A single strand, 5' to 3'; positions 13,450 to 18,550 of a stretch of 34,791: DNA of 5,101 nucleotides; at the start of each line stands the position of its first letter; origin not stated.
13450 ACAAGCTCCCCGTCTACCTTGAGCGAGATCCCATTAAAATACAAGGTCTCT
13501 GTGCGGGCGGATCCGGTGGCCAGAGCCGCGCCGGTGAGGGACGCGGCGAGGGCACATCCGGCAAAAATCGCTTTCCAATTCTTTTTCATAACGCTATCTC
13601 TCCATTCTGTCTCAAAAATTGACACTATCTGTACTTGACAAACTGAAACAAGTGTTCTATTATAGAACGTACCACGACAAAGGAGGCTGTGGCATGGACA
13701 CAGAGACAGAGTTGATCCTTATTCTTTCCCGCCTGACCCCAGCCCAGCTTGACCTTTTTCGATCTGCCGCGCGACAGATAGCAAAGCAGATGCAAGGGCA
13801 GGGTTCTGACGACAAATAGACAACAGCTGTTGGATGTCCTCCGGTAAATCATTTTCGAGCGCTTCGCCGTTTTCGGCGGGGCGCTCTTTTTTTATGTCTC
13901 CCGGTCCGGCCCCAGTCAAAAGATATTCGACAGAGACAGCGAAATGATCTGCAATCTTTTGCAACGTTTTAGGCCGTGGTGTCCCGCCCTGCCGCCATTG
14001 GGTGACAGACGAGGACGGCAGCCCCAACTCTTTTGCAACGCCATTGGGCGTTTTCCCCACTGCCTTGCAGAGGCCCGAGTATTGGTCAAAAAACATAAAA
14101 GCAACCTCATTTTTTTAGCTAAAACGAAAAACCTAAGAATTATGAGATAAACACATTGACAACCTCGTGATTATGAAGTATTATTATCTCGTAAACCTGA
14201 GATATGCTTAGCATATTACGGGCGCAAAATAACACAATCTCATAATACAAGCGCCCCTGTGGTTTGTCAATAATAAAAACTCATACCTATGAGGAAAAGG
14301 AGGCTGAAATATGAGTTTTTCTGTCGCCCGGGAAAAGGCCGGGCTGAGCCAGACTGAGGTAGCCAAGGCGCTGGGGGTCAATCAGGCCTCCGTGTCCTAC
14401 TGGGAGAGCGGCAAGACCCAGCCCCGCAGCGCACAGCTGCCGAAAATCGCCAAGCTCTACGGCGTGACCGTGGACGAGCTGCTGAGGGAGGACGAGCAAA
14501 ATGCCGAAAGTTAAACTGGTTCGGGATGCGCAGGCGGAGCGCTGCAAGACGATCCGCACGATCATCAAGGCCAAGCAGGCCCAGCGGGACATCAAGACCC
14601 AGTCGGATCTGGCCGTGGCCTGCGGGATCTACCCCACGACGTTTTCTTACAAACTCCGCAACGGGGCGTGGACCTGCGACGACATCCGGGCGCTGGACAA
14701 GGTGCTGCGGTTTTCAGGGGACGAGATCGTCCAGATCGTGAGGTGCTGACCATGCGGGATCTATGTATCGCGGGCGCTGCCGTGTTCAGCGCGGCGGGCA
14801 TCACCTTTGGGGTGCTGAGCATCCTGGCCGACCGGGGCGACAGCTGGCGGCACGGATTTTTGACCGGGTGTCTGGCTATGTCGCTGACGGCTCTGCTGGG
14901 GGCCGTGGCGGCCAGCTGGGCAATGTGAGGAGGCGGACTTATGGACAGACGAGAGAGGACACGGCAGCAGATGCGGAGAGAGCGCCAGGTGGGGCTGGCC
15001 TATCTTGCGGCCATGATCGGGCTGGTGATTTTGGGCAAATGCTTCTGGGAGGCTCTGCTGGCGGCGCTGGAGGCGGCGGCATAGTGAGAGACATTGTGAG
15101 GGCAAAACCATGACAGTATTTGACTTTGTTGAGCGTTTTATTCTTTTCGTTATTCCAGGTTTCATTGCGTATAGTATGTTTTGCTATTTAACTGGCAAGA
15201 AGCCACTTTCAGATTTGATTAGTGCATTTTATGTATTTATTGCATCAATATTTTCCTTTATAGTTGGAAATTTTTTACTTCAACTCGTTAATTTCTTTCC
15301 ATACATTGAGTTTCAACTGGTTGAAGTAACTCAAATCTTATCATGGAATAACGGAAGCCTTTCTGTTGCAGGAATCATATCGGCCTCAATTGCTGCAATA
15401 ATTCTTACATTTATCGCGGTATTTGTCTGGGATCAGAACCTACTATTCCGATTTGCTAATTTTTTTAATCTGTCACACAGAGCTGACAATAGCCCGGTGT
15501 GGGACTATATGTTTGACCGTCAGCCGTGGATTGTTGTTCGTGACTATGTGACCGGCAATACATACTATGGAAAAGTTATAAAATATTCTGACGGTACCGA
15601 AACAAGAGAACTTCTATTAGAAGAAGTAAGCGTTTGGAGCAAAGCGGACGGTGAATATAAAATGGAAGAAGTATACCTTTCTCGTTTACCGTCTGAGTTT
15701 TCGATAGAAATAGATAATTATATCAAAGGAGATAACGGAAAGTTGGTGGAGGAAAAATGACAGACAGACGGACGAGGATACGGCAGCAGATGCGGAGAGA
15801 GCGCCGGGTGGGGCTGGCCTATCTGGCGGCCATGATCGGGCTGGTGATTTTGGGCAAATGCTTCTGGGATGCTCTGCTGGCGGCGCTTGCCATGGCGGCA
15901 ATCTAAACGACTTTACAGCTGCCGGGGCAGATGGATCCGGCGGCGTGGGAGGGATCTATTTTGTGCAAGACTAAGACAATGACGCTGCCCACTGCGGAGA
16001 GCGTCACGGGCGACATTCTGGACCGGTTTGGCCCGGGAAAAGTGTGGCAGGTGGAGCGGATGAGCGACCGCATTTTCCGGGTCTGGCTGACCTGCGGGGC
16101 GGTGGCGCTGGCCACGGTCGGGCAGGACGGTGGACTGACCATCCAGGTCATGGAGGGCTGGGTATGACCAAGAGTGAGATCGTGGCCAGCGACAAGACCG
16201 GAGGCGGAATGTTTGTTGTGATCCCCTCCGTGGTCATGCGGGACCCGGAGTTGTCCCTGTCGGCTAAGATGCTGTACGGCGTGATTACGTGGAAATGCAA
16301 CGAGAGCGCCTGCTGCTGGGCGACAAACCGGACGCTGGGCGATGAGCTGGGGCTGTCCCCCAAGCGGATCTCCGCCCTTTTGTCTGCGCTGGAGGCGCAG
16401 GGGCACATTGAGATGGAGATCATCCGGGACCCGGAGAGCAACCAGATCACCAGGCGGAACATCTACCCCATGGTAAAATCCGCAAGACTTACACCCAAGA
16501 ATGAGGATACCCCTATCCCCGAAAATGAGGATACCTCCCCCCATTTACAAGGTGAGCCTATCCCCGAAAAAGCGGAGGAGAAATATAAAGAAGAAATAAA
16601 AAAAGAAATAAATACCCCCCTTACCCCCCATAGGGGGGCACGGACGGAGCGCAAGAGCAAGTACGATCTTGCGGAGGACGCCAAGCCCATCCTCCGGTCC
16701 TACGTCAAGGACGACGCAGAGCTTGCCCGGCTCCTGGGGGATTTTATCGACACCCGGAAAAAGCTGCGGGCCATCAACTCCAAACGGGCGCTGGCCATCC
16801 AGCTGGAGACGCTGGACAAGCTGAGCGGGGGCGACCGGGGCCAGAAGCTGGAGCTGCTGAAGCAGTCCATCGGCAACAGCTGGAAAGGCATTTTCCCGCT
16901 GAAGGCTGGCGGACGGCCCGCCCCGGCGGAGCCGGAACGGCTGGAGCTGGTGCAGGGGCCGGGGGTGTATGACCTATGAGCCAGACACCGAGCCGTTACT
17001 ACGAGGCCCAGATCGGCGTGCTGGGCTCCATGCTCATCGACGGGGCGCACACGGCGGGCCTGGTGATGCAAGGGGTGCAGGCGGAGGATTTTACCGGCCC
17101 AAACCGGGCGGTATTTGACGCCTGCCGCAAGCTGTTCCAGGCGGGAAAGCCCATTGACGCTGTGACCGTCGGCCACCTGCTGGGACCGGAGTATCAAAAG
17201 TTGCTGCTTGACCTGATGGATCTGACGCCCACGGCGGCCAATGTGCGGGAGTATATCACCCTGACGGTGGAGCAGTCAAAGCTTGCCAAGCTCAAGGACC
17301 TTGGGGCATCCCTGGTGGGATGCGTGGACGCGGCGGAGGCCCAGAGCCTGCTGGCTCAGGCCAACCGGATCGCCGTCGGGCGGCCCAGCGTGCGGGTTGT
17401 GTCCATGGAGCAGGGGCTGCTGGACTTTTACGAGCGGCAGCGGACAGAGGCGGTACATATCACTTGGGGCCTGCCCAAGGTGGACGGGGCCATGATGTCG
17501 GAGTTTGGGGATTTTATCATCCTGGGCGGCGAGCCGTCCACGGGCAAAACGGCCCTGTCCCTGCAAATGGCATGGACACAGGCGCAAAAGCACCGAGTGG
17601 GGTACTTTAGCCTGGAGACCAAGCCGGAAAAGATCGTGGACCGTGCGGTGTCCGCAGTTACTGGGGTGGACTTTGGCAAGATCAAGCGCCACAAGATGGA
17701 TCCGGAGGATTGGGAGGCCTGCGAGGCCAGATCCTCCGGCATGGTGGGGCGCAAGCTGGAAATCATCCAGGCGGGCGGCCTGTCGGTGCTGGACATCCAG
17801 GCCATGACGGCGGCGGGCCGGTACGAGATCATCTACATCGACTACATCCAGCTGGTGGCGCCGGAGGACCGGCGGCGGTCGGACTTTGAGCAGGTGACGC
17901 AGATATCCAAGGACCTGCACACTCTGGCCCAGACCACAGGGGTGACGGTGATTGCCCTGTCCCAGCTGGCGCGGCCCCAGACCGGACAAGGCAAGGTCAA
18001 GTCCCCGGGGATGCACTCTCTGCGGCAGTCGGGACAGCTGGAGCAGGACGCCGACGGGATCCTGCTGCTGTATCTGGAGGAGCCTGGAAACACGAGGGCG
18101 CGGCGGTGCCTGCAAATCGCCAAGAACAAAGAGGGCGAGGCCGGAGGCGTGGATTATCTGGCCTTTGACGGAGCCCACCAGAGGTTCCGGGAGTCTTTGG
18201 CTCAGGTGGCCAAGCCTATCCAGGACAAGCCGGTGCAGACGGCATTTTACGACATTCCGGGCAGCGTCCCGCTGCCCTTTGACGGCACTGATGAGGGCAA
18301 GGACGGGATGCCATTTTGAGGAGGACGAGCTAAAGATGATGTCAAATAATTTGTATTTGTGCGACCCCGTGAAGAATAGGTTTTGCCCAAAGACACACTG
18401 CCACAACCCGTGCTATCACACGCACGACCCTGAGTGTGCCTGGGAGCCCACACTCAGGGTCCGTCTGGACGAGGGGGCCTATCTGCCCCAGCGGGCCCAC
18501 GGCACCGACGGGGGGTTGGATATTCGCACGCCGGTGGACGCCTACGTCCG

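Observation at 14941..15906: AT-rich membrane-protein gene inserted into the early operon and bracketed by 108-bp direct repeats (a duplicated small TM gene)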

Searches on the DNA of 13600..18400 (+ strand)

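Call 12: search_dna_similar(query=window:13600-18400:+, collection=phages, mode=near, max_rows=30)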
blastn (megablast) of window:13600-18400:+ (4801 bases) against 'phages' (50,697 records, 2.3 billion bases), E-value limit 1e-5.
No match.

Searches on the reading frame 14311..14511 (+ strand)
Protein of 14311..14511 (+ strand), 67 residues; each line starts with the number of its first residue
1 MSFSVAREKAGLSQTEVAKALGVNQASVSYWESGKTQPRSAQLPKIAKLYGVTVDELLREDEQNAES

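Call 10: search_protein_families(library=pfam, proteins=[window:14311-14511:+], max_evalue=1)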
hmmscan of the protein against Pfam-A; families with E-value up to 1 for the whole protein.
window:14311-14511:+ (67 aa): 28 families (the best 25 are shown)
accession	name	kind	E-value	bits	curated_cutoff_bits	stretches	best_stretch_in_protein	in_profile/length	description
PF01381.28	HTH_3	-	6.6e-17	61.7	23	1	6-57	4-55/55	Helix-turn-helix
PF13560.12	HTH_31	-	6.9e-14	52.3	27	1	6-57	9-61/64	Helix-turn-helix domain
PF12844.13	HTH_19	-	6.7e-08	32.8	30.2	1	6-59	7-60/64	Helix-turn-helix domain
PF13443.12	HTH_26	-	5.7e-06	26.9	22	1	8-58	7-58/63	Cro/C1-type HTH DNA-binding domain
PF15943.11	YdaS_toxin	-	6.4e-05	23.1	30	1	8-59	6-58/65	Bacterial toxin YdaS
PF13384.12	HTH_23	-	0.00016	21.8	24.6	1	9-31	15-37/50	Homeodomain-like domain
PF14549.12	P22_Cro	-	0.0004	20.5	30.2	1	13-36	11-32/60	DNA-binding transcriptional regulator Cro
PF22495.2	HTH_92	-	0.001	18.8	27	1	6-40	3-37/45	RsaL-like HTH domain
PF15731.11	MqsA_antitoxin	-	0.0022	18.6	30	1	6-43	77-114/131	Antitoxin component of bacterial toxin-antitoxin system, MqsA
PF20432.4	Xre-like-HTH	-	0.0045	17.7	25.8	1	6-30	18-42/63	Antitoxin Xre-like helix-turn-helix domain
PF13744.12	HTH_37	-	0.0053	17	27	1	7-36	27-56/80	Helix-turn-helix domain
PF13518.12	HTH_28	-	0.0058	17.1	25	1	10-33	11-34/52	Helix-turn-helix domain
PF05269.17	Phage_CII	-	0.011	16.4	21.3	1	10-59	22-69/91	Bacteriophage CII protein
PF13412.12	HTH_24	-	0.011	15.7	21.9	1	7-30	13-36/48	Winged helix-turn-helix DNA-binding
PF12802.13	MarR_2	-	0.013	16.1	27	1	6-30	15-39/61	MarR family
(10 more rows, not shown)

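Call 11: search_protein_families(library=phrogs, proteins=[window:14311-14511:+], max_evalue=0.1)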
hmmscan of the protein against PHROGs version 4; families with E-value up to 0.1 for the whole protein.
window:14311-14511:+ (67 aa): 74 families (the best 25 are shown)
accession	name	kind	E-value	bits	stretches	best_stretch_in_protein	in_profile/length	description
phrog_8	-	transcription regulation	4.8e-17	63.4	1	7-63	85-141/346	transcriptional regulator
phrog_4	-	transcription regulation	4.9e-14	53.1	1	7-64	144-198/400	transcriptional repressor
phrog_2328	-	transcription regulation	2.5e-13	50.9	1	5-63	22-80/128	transcriptional repressor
phrog_3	-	transcription regulation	5.7e-13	50.4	1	6-63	96-151/430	transcriptional repressor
phrog_7241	-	transcription regulation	7.1e-13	49.7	1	5-58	68-121/122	transcriptional regulator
phrog_2967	-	transcription regulation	2.3e-11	44.7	1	6-64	18-76/225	transcriptional regulator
phrog_2439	-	transcription regulation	2.6e-10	40.7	1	6-64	15-73/367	transcriptional regulator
phrog_1373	-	transcription regulation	6.3e-10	40.3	1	6-65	71-130/166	transcriptional regulator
phrog_4836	-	transcription regulation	5e-09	37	1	6-64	83-141/194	CII-like regulator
phrog_2104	-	unknown function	1.1e-08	36.2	1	5-56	46-99/103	-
phrog_4583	-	transcription regulation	2.6e-07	31.6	1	8-65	20-77/81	transcriptional repressor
phrog_35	-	transcription regulation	6.7e-07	30.5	1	12-64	87-140/181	transcriptional repressor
phrog_6831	-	transcription regulation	6.9e-07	30.2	1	9-51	16-59/68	transcriptional regulator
phrog_5823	-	transcription regulation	1.9e-06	28.3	1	6-63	14-72/404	transcriptional regulator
phrog_3037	-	transcription regulation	2.3e-06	28.6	1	12-59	29-76/189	transcriptional repressor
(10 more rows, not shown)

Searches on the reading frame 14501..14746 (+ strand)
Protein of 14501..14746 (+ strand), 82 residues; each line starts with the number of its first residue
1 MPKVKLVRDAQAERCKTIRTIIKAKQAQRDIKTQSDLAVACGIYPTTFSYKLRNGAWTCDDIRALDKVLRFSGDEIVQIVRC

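Call 10: search_protein_families(library=pfam, proteins=[window:14501-14746:+], max_evalue=1)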
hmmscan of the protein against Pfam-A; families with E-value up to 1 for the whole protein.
window:14501-14746:+ (82 aa): 2 families
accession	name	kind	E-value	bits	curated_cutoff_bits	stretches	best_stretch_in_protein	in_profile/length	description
PF13443.12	HTH_26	-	0.11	13.2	22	1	27-69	7-50/63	Cro/C1-type HTH DNA-binding domain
PF13560.12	HTH_31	-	0.12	13.2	27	1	32-76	15-61/64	Helix-turn-helix domain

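Call 11: search_protein_families(library=phrogs, proteins=[window:14501-14746:+], max_evalue=0.1)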
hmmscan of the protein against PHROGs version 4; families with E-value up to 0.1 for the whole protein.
window:14501-14746:+ (82 aa): 3 families
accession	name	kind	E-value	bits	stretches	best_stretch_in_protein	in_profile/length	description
phrog_4583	-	transcription regulation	0.00021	22.3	1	15-65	8-58/81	transcriptional repressor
phrog_38278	-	unknown function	0.0031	18.5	1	10-76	10-72/180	-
phrog_34139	-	unknown function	0.039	15.1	1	26-72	4-46/97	-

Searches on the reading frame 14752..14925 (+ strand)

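Call 10: search_protein_families(library=pfam, proteins=[window:14752-14925:+], max_evalue=1)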
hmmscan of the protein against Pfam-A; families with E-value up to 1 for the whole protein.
window:14752-14925:+ (58 aa): 0 families

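Call 11: search_protein_families(library=phrogs, proteins=[window:14752-14925:+], max_evalue=0.1)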
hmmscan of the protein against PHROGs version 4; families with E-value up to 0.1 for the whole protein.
window:14752-14925:+ (58 aa): 2 families
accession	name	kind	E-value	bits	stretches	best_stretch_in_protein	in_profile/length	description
phrog_12722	-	unknown function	0.01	16.8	1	2-45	4-46/131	-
phrog_11551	-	unknown function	0.03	15.5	1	11-41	29-59/63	-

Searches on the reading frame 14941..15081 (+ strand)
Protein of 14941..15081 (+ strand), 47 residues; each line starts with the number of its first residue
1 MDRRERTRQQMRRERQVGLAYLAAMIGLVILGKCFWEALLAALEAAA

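Call 8: search_protein_families(library=padloc, proteins=[window:14941-15081:+], max_evalue=1)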
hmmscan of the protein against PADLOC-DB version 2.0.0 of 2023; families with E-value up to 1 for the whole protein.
window:14941-15081:+ (47 aa): 0 families

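Call 10: search_protein_families(library=pfam, proteins=[window:14941-15081:+], max_evalue=1)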
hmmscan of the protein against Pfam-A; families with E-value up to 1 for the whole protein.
window:14941-15081:+ (47 aa): 0 families

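Call 11: search_protein_families(library=phrogs, proteins=[window:14941-15081:+], max_evalue=0.1)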
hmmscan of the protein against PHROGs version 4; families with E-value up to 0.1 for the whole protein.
window:14941-15081:+ (47 aa): 1 family
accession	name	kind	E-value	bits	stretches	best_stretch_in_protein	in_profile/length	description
phrog_25461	-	unknown function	0.077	13.9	1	17-36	15-34/35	-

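Call 16: find_encoding_contigs(protein=window:14941-15081:+, flank=10000, max_places=10)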
Protein window:14941-15081:+ (47 aa): 3 contigs read that carry it; 1 place shown.
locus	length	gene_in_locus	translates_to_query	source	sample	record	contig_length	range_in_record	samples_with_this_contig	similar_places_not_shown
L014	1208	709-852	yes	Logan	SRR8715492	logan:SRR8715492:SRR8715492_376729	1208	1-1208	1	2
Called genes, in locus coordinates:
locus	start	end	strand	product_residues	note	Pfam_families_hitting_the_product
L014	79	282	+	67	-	PF13443:HTH_26 (weak), PF01381:HTH_3, PF12844:HTH_19, PF13560:HTH_31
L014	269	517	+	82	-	-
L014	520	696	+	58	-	-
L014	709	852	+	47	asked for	-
